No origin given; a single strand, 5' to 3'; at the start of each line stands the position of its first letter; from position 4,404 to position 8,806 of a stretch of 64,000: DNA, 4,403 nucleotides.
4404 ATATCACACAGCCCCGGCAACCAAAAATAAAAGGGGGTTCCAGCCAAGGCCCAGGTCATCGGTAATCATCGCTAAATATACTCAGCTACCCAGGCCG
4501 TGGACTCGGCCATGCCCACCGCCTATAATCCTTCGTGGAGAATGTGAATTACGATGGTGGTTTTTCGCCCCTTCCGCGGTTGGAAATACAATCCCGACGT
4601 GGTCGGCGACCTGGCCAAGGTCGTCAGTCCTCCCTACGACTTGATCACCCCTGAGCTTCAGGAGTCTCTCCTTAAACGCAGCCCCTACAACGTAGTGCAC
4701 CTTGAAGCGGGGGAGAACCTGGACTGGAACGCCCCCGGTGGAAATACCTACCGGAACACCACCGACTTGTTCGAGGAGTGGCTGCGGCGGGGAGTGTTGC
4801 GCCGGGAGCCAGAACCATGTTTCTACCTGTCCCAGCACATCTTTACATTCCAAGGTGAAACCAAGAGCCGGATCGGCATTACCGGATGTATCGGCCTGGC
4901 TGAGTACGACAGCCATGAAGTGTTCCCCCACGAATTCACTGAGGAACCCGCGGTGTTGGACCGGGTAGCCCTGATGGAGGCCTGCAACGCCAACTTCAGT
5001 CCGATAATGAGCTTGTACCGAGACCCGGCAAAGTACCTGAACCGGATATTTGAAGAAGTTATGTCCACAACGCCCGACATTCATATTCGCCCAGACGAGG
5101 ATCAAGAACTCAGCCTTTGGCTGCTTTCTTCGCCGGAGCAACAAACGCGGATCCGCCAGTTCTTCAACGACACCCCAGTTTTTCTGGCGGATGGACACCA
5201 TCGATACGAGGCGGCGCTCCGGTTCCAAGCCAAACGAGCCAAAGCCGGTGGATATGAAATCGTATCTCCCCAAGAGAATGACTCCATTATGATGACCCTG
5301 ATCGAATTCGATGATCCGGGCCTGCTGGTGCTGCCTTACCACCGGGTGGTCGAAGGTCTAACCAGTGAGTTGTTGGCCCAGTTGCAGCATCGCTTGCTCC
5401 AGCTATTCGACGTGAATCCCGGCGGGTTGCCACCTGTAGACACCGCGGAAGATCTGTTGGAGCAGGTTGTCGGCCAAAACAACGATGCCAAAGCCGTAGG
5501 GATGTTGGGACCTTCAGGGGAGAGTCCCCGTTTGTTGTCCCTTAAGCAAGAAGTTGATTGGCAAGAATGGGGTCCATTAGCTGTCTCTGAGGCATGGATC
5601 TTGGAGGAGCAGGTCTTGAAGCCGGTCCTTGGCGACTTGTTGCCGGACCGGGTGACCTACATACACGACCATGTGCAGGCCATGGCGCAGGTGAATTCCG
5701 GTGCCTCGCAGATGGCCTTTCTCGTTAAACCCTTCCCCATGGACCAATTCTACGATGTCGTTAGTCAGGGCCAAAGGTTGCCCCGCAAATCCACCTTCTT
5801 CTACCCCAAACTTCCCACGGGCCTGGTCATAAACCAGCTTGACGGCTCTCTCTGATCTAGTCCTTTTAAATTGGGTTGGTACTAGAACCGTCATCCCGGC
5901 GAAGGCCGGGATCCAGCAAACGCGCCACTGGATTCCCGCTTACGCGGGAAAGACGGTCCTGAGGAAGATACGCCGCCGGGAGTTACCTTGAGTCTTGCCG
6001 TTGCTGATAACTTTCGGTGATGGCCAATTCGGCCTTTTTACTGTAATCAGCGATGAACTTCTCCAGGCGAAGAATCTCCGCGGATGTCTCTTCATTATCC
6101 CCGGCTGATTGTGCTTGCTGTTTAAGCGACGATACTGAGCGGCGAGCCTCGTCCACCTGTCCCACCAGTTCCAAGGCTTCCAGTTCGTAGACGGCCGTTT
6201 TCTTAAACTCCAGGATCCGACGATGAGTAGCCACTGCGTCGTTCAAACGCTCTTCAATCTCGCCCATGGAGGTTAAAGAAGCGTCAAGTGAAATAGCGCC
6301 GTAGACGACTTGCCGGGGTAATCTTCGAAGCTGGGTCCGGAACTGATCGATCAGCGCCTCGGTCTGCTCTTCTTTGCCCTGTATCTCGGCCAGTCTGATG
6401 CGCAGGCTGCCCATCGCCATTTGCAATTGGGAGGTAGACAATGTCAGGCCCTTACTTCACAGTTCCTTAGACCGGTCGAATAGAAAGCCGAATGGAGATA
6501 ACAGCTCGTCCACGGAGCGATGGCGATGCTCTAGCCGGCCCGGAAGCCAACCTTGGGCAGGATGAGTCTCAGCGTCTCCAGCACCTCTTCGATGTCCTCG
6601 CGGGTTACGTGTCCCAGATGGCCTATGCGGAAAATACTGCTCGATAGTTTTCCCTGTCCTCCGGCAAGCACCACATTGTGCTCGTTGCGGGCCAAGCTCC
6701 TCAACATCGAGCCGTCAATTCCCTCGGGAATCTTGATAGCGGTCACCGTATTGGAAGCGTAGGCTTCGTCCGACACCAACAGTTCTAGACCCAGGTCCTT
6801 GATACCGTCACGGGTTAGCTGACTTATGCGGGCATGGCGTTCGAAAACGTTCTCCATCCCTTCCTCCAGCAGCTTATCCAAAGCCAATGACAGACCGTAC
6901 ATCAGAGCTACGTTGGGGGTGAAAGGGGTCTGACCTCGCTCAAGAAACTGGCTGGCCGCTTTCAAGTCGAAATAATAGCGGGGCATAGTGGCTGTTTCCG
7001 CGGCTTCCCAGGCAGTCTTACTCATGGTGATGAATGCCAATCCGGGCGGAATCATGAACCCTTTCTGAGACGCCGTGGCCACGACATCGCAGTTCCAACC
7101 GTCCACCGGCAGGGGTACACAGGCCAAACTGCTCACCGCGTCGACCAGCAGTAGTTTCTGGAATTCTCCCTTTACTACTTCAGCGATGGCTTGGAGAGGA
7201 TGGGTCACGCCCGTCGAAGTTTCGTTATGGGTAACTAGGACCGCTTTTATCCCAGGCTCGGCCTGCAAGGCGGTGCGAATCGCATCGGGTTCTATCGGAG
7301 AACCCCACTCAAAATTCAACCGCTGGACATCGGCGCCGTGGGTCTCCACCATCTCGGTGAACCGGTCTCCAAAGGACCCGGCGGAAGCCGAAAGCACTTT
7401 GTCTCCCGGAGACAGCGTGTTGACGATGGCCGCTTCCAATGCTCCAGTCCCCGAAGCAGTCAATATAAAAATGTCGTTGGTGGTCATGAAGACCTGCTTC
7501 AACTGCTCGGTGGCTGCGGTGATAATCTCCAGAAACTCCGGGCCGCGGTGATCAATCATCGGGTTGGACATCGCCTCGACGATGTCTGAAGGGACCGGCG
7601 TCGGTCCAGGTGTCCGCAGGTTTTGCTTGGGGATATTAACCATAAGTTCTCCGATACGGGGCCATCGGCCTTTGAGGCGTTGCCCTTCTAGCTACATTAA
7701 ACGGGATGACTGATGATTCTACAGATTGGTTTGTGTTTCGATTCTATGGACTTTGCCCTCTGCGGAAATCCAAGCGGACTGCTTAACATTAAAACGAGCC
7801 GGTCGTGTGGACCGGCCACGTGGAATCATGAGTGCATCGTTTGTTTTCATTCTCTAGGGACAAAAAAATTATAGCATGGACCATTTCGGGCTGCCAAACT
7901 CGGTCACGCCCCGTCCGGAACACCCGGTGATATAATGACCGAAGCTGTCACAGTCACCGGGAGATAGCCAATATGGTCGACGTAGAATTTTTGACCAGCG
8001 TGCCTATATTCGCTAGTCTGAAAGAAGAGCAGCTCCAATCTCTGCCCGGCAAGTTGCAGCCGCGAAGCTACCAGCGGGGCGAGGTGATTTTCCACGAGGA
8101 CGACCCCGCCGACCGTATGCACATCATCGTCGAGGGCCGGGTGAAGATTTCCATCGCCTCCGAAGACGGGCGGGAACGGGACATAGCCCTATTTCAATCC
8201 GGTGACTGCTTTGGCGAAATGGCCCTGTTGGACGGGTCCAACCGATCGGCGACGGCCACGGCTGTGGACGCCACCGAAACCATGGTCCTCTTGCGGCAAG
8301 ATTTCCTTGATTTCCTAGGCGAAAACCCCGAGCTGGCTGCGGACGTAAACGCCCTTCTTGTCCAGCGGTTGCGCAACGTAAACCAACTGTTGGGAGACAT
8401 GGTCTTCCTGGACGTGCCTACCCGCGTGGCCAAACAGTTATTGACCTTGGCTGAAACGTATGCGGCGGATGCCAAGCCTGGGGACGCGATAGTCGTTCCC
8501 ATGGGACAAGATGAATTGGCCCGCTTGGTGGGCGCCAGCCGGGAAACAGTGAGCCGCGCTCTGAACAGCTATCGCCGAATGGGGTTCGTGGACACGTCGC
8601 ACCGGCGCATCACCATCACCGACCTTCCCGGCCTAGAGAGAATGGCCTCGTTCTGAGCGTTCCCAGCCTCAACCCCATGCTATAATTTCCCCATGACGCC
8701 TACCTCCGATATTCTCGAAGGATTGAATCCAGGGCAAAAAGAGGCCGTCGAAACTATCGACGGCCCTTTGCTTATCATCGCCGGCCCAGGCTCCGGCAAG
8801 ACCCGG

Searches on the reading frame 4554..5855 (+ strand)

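Call 82: search_protein_families(library=pfam, proteins=[window:4554-5855:+], max_evalue=0.00001)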
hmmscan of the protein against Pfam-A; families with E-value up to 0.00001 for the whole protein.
window:4554-5855:+ (433 aa): 1 family
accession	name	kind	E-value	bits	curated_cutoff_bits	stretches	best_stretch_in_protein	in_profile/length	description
PF06245.16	DUF1015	-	8.3e-74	248.8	25.8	1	5-332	2-310/325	Protein of unknown function (DUF1015)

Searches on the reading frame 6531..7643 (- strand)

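Call 82: search_protein_families(library=pfam, proteins=[window:6531-7643:-], max_evalue=0.00001)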
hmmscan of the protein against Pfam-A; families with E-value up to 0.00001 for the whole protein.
window:6531-7643:- (370 aa): 1 family
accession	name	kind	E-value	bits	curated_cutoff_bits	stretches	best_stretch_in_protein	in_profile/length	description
PF00266.25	Aminotran_5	-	3.7e-28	99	21.5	1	29-330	33-339/371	Aminotransferase class-V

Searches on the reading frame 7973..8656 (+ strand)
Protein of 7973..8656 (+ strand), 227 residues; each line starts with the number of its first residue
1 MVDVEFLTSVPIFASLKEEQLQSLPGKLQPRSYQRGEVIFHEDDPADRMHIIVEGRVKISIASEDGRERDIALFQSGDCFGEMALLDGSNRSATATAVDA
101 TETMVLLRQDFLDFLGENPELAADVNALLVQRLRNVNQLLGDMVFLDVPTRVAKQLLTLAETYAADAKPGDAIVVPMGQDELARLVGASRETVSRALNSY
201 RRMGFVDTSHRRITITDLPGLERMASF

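Call 82: search_protein_families(library=pfam, proteins=[window:7973-8656:+], max_evalue=0.00001)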
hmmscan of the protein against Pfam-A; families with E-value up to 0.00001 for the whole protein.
window:7973-8656:+ (227 aa): 3 families
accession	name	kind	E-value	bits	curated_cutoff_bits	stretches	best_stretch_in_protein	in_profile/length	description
PF00027.35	cNMP_binding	-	1.2e-26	92.9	27.5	1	31-117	2-88/89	Cyclic nucleotide-binding domain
PF13545.12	HTH_Crp_2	-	4.6e-18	65.4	27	1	151-224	2-70/70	Crp-like helix-turn-helix domain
PF00325.26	Crp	-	1.6e-06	28.2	21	1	176-204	2-30/32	Bacterial regulatory proteins, crp family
